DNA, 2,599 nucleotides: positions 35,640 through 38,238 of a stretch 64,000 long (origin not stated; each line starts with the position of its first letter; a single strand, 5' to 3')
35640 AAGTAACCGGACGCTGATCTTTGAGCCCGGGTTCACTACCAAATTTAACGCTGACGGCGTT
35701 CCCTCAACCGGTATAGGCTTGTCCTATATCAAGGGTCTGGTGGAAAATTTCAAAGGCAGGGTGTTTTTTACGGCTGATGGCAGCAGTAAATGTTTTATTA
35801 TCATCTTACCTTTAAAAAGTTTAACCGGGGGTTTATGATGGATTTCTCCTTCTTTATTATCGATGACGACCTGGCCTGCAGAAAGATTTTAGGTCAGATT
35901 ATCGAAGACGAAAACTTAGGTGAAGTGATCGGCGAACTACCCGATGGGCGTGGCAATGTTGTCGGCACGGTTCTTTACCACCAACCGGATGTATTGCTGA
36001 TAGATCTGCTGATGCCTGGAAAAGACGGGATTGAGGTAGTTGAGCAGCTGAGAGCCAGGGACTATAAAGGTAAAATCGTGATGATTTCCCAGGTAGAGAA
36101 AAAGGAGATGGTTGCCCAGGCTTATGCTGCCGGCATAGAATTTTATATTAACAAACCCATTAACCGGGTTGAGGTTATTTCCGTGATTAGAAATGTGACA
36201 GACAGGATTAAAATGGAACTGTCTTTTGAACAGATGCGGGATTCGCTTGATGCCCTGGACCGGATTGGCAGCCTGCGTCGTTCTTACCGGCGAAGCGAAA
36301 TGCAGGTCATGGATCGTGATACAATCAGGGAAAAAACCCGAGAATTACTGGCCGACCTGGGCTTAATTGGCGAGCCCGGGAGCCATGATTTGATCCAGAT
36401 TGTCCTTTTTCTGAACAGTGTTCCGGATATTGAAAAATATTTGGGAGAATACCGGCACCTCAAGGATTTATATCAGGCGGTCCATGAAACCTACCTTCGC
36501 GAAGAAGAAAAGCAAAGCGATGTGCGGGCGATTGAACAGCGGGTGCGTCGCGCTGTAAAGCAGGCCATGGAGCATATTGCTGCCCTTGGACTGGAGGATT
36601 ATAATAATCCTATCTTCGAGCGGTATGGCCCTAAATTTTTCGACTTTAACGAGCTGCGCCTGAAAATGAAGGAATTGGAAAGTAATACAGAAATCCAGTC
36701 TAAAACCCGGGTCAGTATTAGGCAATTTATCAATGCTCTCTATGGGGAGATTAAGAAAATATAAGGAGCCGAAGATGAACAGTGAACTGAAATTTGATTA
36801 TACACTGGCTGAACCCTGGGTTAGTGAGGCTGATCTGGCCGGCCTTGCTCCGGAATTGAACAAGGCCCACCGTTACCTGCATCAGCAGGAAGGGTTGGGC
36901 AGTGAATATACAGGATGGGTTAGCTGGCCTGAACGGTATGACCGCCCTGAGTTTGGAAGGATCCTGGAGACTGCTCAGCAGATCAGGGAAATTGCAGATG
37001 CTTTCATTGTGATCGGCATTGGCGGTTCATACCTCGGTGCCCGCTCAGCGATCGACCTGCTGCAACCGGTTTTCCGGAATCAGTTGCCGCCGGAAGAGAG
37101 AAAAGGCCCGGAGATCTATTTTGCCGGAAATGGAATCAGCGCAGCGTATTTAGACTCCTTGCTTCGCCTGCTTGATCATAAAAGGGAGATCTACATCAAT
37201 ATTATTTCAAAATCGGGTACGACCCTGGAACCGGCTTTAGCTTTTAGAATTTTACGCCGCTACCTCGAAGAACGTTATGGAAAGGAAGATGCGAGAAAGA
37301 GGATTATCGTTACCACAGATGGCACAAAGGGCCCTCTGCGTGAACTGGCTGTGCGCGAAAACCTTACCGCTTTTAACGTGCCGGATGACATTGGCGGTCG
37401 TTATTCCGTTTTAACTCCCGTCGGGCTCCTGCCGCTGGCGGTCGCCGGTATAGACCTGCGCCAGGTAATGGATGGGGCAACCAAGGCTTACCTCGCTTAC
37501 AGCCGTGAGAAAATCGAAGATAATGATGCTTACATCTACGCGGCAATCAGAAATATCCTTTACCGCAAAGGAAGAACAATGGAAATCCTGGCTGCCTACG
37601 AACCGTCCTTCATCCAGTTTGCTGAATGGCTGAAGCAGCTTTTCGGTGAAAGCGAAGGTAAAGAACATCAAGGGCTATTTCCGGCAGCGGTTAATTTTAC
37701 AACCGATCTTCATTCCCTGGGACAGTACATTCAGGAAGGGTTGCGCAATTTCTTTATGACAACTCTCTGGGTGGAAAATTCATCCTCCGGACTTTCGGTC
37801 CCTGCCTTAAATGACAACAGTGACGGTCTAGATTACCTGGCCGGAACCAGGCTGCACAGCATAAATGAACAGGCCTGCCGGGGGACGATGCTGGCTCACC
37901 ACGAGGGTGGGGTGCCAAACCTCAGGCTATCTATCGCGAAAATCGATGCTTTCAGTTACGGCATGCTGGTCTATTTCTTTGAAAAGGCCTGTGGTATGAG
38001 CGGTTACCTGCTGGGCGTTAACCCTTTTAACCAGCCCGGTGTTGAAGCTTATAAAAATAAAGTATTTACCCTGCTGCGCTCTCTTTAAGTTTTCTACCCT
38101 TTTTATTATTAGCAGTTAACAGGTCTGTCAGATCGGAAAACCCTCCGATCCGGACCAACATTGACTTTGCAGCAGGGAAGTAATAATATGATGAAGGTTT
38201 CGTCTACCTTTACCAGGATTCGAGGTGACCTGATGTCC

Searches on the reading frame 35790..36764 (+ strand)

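Call 10: search_protein_families(library=pfam, max_evalue=1e-8, proteins=[window:35790-36764:+])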
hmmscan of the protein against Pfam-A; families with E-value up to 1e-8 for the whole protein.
window:35790-36764:+ (324 aa): 2 families
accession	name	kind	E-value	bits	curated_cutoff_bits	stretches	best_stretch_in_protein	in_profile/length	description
PF08664.15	YcbB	-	4.3e-40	137.4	27.4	1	183-317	2-136/136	YcbB domain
PF00072.30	Response_reg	-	1.2e-21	77.4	30.2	1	22-133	2-110/111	Response regulator receiver domain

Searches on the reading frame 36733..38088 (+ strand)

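Call 10: search_protein_families(library=pfam, max_evalue=1e-8, proteins=[window:36733-38088:+])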
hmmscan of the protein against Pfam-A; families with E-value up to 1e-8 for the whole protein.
window:36733-38088:+ (451 aa): 1 family
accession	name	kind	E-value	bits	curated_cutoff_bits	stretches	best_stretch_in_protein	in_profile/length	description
PF00342.24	PGI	-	3.6e-21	75.8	22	1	91-313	99-311/486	Phosphoglucose isomerase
